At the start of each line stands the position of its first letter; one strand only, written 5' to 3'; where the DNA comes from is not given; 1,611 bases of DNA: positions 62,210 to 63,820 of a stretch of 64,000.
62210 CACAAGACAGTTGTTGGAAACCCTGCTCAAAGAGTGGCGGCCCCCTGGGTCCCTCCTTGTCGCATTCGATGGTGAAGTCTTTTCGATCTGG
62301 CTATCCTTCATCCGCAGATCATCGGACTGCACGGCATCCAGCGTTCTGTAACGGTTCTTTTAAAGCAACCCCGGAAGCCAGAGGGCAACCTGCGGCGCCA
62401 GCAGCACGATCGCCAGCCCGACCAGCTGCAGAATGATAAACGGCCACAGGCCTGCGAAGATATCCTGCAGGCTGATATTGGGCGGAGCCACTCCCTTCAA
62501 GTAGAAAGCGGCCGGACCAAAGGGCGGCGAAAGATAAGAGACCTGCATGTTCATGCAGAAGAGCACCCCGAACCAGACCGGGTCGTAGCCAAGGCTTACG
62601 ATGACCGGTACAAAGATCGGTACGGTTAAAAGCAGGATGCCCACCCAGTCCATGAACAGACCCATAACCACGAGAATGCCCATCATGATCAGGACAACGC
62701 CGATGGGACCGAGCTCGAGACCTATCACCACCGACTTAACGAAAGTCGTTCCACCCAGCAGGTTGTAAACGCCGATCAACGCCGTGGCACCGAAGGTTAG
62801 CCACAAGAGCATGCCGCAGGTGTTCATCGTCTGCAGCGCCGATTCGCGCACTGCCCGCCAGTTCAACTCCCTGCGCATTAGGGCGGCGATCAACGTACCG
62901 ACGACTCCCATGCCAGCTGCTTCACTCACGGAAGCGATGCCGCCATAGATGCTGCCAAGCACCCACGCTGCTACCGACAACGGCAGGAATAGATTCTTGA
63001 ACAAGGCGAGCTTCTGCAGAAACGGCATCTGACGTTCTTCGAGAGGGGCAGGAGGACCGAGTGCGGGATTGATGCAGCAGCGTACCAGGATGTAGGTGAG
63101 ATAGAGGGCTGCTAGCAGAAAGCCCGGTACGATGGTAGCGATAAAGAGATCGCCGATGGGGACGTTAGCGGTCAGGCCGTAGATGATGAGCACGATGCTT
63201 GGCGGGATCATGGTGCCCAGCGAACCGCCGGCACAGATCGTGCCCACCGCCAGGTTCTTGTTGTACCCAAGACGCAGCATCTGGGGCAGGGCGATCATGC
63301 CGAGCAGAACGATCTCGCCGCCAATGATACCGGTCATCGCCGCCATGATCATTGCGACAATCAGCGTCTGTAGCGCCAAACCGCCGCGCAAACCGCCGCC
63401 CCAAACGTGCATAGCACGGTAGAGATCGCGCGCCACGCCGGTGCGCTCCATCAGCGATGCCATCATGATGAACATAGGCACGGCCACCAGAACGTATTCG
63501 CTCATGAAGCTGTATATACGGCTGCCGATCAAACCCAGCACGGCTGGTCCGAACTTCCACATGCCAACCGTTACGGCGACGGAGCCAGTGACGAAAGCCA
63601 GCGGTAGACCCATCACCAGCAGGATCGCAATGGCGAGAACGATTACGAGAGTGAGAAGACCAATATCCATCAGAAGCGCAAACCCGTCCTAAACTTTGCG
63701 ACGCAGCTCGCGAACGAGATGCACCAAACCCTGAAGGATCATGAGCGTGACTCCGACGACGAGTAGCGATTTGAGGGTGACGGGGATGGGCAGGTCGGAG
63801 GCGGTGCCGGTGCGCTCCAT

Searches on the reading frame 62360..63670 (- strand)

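Call 22: search_protein_families(library=pfam, proteins=[window:62360-63670:-], max_evalue=0.001)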
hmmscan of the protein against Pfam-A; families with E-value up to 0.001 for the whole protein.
window:62360-63670:- (436 aa): 2 families
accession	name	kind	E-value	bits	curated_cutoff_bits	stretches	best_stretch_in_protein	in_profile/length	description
PF06808.19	DctM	-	4.8e-71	240.2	23.8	1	12-427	2-412/413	Tripartite ATP-independent periplasmic transporter, DctM component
PF03606.21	DcuC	-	0.00035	19.7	23.1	1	52-194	68-213/461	C4-dicarboxylate anaerobic carrier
